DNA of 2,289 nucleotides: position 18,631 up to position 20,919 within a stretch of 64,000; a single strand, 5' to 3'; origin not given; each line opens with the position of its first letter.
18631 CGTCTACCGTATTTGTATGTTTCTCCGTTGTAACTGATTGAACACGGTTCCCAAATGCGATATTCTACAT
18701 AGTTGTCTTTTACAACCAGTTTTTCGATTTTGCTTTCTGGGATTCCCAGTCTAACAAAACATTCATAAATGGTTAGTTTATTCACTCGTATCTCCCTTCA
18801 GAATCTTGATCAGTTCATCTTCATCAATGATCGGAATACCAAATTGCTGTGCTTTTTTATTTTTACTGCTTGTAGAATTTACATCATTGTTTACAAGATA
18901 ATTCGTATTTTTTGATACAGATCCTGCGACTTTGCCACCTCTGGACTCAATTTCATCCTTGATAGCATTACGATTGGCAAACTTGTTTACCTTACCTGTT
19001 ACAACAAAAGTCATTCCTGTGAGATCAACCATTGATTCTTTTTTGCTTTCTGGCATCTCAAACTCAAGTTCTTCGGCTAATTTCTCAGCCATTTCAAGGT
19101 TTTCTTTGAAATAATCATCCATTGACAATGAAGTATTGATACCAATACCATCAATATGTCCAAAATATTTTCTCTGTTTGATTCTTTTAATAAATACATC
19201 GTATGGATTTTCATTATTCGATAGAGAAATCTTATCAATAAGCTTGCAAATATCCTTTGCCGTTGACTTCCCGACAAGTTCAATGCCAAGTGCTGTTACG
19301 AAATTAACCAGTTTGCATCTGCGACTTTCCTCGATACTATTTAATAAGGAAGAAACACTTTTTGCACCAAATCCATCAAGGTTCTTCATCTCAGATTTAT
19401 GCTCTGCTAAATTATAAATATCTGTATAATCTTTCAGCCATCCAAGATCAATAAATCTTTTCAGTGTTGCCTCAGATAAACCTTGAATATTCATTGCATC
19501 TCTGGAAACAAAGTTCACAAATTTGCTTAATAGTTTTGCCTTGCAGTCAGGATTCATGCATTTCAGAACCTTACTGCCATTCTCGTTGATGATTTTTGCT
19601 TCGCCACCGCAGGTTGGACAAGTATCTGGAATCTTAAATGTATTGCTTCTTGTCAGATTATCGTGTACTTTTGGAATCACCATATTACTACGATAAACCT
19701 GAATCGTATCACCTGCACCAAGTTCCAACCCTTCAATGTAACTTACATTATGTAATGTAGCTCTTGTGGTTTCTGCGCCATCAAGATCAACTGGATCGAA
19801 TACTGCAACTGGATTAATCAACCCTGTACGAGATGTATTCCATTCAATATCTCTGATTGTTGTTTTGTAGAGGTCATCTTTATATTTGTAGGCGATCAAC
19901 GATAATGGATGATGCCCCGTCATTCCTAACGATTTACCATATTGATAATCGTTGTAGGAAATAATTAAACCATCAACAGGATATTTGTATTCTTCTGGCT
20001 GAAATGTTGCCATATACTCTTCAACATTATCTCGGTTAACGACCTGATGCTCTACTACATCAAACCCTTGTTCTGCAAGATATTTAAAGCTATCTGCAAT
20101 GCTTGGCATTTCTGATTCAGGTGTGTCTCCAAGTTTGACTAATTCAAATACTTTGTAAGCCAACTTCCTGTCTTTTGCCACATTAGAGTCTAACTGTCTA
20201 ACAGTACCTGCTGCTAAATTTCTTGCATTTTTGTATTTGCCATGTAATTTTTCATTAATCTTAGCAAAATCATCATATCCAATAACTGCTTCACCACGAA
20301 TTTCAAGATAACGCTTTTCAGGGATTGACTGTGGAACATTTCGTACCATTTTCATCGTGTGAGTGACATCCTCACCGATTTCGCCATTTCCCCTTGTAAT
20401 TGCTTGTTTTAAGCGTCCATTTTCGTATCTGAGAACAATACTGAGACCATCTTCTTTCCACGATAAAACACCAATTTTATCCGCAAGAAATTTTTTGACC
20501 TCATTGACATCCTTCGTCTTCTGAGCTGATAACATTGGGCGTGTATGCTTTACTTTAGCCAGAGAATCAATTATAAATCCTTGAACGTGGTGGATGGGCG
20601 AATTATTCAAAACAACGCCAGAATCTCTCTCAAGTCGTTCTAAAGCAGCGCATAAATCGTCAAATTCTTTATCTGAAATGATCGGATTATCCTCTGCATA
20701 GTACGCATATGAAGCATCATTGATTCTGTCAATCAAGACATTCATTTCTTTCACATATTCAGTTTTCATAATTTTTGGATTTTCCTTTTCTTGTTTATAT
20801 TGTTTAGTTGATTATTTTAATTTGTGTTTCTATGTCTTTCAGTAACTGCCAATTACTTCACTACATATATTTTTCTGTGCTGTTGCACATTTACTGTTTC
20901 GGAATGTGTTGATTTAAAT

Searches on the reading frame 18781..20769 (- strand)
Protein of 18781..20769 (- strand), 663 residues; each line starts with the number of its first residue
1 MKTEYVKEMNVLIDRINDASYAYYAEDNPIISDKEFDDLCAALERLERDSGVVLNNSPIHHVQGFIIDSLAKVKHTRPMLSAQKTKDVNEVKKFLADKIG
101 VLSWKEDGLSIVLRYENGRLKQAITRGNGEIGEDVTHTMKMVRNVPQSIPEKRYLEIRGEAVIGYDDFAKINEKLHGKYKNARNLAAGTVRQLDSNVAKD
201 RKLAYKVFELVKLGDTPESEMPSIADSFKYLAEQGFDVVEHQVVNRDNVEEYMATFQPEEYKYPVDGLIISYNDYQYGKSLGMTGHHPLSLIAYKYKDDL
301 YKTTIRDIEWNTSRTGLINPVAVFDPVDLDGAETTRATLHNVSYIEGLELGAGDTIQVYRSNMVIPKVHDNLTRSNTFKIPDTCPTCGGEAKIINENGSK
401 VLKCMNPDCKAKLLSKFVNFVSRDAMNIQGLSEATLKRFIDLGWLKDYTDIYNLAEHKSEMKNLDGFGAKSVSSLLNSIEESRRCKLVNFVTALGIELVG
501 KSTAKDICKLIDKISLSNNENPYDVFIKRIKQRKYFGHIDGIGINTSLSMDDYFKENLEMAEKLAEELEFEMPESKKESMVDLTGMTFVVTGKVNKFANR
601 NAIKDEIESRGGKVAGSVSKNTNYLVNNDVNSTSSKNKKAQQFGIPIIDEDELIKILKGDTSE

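Call 64: search_protein_families(library=pfam, proteins=[window:18781-20769:-], max_evalue=0.001)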
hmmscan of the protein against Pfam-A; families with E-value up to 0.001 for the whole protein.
window:18781-20769:- (663 aa): 8 families
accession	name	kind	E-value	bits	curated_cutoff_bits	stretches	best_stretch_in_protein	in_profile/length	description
PF01653.23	DNA_ligase_aden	-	5.6e-51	173.9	27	1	70-297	4-251/253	NAD-dependent DNA ligase adenylation domain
PF03120.22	DNA_ligase_OB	-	5.8e-22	77.8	32.9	1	302-376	1-75/79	NAD-dependent DNA ligase OB-fold domain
PF00533.33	BRCT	-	9.3e-11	42.3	21.3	1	583-655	6-76/78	BRCA1 C Terminus (BRCT) domain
PF22745.1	Nlig-Ia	-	1.1e-07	32.8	27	1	17-51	14-48/92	DNA ligase-like, N-terminal NAD+-binding domain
PF12738.14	PTCB-BRCT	-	2.7e-05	24.5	22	1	598-648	12-59/63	twin BRCT domain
PF16589.12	BRCT_2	-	6.3e-05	23.6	27.3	1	584-649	4-66/86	BRCT domain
PF14354.12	Lar_restr_allev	-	0.00026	21.6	28.6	1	383-415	5-34/58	Restriction alleviation protein Lar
PF03119.21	DNA_ligase_ZBD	-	0.00089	19.5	25.8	0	383-411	1-27/27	NAD-dependent DNA ligase C4 zinc finger domain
